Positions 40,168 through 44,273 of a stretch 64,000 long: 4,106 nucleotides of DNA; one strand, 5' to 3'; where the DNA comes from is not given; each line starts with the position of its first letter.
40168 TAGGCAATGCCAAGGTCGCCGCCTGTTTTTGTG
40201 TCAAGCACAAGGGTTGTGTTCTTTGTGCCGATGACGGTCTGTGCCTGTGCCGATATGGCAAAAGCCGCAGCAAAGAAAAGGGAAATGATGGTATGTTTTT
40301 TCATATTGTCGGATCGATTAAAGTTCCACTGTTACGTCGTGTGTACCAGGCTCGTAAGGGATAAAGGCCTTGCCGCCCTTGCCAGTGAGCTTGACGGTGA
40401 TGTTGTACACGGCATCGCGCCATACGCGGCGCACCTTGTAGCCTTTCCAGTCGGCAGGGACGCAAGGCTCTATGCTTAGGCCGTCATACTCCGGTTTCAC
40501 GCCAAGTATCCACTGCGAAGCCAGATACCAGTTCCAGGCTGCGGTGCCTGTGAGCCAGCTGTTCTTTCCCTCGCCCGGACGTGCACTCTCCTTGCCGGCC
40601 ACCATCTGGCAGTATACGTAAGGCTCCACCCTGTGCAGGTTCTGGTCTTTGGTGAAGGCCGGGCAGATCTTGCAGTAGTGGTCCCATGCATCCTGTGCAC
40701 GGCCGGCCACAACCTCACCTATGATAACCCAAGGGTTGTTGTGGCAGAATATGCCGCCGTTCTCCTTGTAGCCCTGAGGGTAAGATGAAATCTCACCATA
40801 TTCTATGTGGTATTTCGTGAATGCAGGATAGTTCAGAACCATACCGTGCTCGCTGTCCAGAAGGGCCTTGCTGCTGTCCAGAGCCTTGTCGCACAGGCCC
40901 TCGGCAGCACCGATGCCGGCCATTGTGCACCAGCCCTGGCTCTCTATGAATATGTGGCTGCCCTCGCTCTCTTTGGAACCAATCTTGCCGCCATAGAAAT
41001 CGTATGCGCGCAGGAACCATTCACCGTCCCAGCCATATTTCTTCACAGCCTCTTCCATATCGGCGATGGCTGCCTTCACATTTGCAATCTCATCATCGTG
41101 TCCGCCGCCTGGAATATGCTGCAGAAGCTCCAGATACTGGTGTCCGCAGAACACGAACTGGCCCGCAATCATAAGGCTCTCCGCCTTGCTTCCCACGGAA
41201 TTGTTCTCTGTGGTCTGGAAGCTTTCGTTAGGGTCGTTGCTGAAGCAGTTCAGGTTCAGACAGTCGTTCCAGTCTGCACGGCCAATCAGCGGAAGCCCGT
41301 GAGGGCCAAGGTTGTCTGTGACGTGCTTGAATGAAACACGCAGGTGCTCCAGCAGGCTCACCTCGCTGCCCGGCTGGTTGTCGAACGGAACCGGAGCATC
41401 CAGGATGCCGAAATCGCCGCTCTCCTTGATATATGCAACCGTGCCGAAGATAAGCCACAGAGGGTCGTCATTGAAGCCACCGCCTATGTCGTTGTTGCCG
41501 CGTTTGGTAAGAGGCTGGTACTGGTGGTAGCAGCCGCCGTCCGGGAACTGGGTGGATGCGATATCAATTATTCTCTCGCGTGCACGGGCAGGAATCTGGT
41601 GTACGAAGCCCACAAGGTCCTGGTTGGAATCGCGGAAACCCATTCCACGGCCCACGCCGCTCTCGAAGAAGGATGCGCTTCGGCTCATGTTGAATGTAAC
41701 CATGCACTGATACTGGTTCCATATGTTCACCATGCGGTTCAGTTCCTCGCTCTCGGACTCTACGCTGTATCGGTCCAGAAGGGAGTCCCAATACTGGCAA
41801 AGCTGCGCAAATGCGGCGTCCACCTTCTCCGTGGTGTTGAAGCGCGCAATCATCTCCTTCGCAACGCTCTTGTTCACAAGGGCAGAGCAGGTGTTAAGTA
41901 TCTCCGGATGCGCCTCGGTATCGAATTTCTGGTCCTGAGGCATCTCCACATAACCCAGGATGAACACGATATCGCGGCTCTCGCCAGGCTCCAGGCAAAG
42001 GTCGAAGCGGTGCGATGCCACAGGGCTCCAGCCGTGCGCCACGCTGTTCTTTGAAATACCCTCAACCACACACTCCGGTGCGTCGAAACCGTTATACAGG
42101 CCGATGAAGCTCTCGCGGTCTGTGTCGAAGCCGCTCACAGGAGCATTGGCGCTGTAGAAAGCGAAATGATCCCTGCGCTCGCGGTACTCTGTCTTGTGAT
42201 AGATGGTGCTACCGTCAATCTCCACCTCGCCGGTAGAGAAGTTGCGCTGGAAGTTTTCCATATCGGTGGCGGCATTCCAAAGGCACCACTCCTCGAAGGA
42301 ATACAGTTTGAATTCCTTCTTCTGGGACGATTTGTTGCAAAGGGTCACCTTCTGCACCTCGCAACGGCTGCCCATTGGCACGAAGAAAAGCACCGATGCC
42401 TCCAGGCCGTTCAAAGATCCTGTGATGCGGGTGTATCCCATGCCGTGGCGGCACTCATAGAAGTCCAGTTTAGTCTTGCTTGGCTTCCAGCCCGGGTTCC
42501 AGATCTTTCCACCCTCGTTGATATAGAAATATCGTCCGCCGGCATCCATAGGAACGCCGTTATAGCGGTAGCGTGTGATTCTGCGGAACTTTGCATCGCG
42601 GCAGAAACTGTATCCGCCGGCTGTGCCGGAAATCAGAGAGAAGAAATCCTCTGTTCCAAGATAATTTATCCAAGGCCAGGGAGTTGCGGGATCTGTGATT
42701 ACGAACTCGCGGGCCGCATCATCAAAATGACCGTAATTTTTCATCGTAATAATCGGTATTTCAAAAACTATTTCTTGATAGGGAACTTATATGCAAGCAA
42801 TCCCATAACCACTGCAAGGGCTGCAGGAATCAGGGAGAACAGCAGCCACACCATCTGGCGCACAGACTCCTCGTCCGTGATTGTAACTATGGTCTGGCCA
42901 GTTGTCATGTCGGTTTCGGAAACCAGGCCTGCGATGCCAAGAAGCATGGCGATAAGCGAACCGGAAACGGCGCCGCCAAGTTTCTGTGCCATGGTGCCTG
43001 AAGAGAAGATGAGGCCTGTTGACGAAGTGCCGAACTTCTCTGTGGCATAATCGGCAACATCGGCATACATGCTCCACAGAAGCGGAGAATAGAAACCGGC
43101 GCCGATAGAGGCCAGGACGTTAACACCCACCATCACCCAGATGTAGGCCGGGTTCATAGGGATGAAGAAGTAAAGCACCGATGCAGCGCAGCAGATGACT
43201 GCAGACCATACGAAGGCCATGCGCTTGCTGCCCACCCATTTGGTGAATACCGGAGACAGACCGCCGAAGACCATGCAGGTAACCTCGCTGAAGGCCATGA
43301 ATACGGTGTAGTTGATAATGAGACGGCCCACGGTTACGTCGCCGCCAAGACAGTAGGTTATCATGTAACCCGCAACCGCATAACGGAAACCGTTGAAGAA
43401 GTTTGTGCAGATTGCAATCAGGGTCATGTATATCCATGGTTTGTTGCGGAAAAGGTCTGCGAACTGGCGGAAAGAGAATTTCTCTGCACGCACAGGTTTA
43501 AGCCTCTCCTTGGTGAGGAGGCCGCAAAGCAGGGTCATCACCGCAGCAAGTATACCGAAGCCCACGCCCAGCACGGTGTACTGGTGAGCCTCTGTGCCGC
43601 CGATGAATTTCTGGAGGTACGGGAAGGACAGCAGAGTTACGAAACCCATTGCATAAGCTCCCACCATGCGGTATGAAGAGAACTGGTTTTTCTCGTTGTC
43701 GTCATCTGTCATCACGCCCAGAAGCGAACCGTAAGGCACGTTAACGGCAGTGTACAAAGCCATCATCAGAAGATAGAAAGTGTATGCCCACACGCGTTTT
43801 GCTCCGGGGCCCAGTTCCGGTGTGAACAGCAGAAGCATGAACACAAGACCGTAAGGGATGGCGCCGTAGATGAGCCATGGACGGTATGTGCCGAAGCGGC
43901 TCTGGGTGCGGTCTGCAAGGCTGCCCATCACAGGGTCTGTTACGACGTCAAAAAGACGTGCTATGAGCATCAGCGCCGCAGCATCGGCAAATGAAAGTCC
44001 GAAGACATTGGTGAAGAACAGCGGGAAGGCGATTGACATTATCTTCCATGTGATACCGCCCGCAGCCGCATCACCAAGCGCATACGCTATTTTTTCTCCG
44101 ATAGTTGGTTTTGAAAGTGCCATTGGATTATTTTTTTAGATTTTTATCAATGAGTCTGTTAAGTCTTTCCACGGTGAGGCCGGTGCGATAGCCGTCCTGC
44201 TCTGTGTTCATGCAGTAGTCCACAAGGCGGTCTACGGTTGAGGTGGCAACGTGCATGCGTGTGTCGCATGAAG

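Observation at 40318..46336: Mannan core operon with a GH94 phosphorylase in place of the mannobiose 2-epimerase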

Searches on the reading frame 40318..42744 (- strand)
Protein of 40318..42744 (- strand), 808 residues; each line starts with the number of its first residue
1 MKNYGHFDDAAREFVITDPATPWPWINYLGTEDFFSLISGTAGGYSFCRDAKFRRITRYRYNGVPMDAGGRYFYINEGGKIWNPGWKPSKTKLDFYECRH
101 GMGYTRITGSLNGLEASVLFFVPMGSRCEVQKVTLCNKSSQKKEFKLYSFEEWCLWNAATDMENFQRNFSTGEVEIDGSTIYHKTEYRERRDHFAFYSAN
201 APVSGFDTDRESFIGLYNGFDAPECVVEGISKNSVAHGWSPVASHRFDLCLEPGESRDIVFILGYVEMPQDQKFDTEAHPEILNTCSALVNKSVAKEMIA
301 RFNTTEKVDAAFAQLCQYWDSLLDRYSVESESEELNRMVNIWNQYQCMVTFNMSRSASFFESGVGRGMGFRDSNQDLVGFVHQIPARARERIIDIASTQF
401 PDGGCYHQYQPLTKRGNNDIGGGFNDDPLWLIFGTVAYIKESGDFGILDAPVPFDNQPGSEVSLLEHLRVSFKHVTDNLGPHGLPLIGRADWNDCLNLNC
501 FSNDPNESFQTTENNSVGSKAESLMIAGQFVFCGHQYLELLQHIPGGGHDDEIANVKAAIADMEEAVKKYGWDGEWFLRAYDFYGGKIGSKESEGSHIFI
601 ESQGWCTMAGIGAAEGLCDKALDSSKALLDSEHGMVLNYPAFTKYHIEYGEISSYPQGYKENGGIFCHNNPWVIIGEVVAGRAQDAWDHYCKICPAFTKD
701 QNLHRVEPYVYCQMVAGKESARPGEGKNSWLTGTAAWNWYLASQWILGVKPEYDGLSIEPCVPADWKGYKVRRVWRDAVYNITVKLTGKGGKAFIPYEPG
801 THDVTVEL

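Call 3: search_protein_families(library=pfam, proteins=[window:40318-42744:-])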
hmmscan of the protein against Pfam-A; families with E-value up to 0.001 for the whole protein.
window:40318-42744:- (808 aa): 2 families
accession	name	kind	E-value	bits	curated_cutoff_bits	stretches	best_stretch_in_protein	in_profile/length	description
PF17167.11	Glyco_hydro_94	-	1.4e-149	498.9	27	1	318-748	1-420/420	Glycosyl hydrolase 94 superfamily, catalytic domain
PF06165.18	GH94_b-supersand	-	2.4e-82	276.7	23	1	22-264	1-251/251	Glycosyl hydrolase 94, supersandwich domain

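Call 18: search_solved_structures(query=window:40318-42744:-, max_evalue=1e-10)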
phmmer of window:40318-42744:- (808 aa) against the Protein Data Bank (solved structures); distinct sequences matched with E-value up to 1e-10: 19.
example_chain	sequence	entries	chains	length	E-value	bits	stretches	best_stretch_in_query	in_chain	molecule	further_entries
3qde_A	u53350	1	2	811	0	1176.9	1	3-788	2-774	Cellobiose phosphorylase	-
8ho7_A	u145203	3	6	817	0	1176.6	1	3-788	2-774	Cellobiose phosphorylase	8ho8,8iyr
8hob_A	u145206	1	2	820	0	1151.7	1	2-788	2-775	Cellobiose phosphorylase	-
8ho9_A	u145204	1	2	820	0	1142.7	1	2-788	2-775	Cellobiose phosphorylase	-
2cqs_A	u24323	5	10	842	0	1110.9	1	3-791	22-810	Cellobiose Phosphorylase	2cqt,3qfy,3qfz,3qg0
3rrs_A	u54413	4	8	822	0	1107.7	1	3-792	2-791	Cellobiose phosphorylase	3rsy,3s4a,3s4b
3act_A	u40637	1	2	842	0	1107.6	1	3-791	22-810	Cellobiose Phosphorylase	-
3acs_A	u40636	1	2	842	0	1106.8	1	3-791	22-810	Cellobiose Phosphorylase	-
3s4c_A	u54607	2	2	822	0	1101.5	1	3-792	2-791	Lactose Phosphorylase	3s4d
3afj_A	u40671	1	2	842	0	1101.5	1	3-791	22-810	Cellobiose Phosphorylase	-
1v7v_A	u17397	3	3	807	1.5e-114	387.2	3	424-785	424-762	chitobiose phosphorylase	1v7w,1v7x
8bou_A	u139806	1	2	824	2.5e-112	379.8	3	3-266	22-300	N,N'-diacetylchitobiose phosphorylase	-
8rf9_A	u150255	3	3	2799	5.4e-83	282.8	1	4-783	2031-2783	Cyclic beta 1-2 glucan synthetase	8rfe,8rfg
8rf0_A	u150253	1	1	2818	6e-83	282.7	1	4-783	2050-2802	Cyclic beta-(1,2)-glucan synthase NdvB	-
4zle_A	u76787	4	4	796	7.5e-29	103.7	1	558-785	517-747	Putative b-glycan phosphorylase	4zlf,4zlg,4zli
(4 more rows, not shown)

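Call 21: search_protein_families(library=ncbifam, proteins=[window:40318-42744:-])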
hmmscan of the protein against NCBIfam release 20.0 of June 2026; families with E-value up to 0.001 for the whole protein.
window:40318-42744:- (808 aa): 0 families

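Call 45: search_solved_structures(query=window:40318-42744:-, max_evalue=1e-200, show_alignments=5)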
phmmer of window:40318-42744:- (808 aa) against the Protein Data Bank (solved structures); distinct sequences matched with E-value up to 1e-200: 10.
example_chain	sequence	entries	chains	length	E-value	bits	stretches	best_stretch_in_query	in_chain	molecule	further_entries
3qde_A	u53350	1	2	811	0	1176.9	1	3-788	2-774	Cellobiose phosphorylase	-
8ho7_A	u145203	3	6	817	0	1176.6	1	3-788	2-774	Cellobiose phosphorylase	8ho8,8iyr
8hob_A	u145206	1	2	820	0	1151.7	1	2-788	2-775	Cellobiose phosphorylase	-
8ho9_A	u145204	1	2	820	0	1142.7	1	2-788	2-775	Cellobiose phosphorylase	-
2cqs_A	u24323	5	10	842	0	1110.9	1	3-791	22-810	Cellobiose Phosphorylase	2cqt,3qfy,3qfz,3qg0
3rrs_A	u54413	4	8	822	0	1107.7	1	3-792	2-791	Cellobiose phosphorylase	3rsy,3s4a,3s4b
3act_A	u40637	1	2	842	0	1107.6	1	3-791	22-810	Cellobiose Phosphorylase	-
3acs_A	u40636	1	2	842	0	1106.8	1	3-791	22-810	Cellobiose Phosphorylase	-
3s4c_A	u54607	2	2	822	0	1101.5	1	3-792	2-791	Lactose Phosphorylase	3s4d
3afj_A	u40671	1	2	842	0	1101.5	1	3-791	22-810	Cellobiose Phosphorylase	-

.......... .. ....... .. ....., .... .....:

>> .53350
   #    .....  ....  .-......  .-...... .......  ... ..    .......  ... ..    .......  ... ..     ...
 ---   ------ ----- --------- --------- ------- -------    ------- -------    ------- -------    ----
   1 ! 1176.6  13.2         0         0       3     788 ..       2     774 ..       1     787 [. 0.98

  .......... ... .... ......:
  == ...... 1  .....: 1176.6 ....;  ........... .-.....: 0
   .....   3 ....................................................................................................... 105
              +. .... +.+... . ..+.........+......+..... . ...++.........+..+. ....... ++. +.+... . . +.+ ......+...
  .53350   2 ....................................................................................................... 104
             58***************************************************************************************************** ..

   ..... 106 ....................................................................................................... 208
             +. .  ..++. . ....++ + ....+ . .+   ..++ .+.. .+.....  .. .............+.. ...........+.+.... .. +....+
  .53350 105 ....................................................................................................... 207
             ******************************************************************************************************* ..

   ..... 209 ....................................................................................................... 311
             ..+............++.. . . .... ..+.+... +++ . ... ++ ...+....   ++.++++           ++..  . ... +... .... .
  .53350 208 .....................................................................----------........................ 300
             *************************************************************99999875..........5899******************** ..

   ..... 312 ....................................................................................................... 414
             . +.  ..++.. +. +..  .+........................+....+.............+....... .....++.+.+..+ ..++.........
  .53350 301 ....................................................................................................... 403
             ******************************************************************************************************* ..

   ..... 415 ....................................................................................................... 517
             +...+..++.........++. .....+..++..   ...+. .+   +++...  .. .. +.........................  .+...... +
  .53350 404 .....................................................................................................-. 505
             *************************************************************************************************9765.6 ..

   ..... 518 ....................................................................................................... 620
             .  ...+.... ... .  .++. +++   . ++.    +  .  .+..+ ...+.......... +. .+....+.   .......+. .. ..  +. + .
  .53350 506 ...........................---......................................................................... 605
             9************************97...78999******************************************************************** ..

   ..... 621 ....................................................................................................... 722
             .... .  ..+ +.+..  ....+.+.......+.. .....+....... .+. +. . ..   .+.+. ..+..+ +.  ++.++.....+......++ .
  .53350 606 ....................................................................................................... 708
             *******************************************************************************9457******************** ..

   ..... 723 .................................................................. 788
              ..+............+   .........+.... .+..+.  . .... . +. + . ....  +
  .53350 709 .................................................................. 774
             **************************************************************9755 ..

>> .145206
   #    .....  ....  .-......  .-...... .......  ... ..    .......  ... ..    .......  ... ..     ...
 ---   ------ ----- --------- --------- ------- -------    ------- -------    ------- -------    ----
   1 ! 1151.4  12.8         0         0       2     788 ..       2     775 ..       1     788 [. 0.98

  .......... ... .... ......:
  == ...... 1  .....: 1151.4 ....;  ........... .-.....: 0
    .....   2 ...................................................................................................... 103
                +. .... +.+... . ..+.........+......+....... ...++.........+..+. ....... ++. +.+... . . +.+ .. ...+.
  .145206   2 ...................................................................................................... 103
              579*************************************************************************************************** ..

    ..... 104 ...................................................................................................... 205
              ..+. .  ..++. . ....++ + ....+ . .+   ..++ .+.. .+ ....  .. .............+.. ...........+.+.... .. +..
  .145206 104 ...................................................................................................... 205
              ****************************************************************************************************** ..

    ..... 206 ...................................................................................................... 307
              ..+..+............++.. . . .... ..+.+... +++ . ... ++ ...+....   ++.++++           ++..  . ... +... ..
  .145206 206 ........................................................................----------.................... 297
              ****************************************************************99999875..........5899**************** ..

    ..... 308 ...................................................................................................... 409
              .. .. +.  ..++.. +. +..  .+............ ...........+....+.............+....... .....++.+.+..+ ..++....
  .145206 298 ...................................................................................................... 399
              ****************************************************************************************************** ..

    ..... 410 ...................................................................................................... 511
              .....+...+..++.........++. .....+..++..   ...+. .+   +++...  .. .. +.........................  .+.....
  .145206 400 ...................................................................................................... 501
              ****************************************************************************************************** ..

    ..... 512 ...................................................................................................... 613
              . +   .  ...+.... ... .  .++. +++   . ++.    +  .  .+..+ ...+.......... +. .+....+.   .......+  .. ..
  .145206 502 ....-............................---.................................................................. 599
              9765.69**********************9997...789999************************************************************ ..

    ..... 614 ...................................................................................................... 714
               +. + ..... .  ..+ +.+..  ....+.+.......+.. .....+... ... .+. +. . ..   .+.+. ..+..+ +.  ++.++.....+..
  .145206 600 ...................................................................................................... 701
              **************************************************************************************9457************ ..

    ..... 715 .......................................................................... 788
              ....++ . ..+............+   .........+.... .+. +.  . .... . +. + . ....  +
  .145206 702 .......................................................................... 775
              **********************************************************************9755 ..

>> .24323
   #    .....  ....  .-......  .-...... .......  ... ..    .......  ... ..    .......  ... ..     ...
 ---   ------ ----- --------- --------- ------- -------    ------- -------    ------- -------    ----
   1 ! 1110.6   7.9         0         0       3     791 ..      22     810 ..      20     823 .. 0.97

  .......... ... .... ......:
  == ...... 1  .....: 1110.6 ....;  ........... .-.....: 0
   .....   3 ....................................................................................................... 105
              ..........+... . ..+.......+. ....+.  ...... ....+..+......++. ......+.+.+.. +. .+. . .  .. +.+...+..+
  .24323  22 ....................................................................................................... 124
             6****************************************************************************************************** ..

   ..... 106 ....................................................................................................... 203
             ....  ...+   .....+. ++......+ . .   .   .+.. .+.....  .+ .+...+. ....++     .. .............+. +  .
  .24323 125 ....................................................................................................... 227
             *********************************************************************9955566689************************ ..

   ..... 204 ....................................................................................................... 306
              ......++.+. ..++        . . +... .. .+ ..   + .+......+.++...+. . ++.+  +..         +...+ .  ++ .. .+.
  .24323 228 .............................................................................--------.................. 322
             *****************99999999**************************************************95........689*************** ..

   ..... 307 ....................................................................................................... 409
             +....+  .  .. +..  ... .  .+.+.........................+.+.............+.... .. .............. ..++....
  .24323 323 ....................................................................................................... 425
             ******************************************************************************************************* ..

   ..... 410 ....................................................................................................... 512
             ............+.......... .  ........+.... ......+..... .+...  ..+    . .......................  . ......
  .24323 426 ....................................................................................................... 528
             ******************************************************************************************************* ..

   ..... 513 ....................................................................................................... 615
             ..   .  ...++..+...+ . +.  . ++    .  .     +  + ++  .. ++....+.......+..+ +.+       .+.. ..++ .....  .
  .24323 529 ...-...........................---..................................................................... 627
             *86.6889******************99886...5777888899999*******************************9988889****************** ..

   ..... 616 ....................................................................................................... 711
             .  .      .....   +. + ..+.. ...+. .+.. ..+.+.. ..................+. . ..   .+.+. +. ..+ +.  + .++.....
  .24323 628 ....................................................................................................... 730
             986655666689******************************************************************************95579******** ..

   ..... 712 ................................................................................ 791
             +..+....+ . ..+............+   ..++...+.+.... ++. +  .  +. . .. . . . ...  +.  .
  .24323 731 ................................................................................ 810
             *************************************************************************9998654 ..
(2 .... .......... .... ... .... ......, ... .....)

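Call 68: find_encoding_contigs(protein=window:40318-42744:-, flank=3000, max_places=4)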
Protein window:40318-42744:- (808 aa): 1 contig read that carries it; 1 place shown.
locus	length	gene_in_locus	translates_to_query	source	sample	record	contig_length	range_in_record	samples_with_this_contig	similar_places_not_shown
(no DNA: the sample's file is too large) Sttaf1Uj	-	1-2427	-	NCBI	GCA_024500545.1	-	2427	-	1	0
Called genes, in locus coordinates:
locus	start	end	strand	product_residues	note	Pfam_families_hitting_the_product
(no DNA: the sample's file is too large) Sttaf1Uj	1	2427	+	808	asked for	?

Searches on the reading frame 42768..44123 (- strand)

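Call 3: search_protein_families(library=pfam, proteins=[window:42768-44123:-])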
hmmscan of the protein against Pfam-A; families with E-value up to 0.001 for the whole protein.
window:42768-44123:- (451 aa): 2 families
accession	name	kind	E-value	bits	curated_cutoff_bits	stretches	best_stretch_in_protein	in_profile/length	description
PF13347.12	MFS_2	-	3.2e-73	247.2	27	1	14-450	2-426/427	MFS/sugar transport protein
PF07690.21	MFS_1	-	4.6e-12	45.9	33.4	1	23-386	9-345/347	Major Facilitator Superfamily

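Call 21: search_protein_families(library=ncbifam, proteins=[window:42768-44123:-])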
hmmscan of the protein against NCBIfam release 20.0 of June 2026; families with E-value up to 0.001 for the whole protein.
window:42768-44123:- (451 aa): 5 families
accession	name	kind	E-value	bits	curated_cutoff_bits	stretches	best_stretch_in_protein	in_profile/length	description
TIGR00792.1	gph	subfamily_domain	2.2e-72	244.1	231.35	1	11-438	1-410/437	glycoside-pentoside-hexuronide (GPH):cation symporter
NF007237.0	PRK09669.1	subfamily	3.4e-69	233.6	610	1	5-446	5-427/461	putative symporter YagG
NF008526.0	PRK11462.1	equivalog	1.3e-54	185.8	836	1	8-418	8-408/460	glycoside-pentoside-hexuronide family transporter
NF007353.0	PRK09848.1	equivalog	1.6e-46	159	528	1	12-420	11-410/457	glucuronide transporter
NF007749.0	PRK10429.1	equivalog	3.7e-38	131.6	456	1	8-413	5-408/473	melibiose:sodium transporter MelB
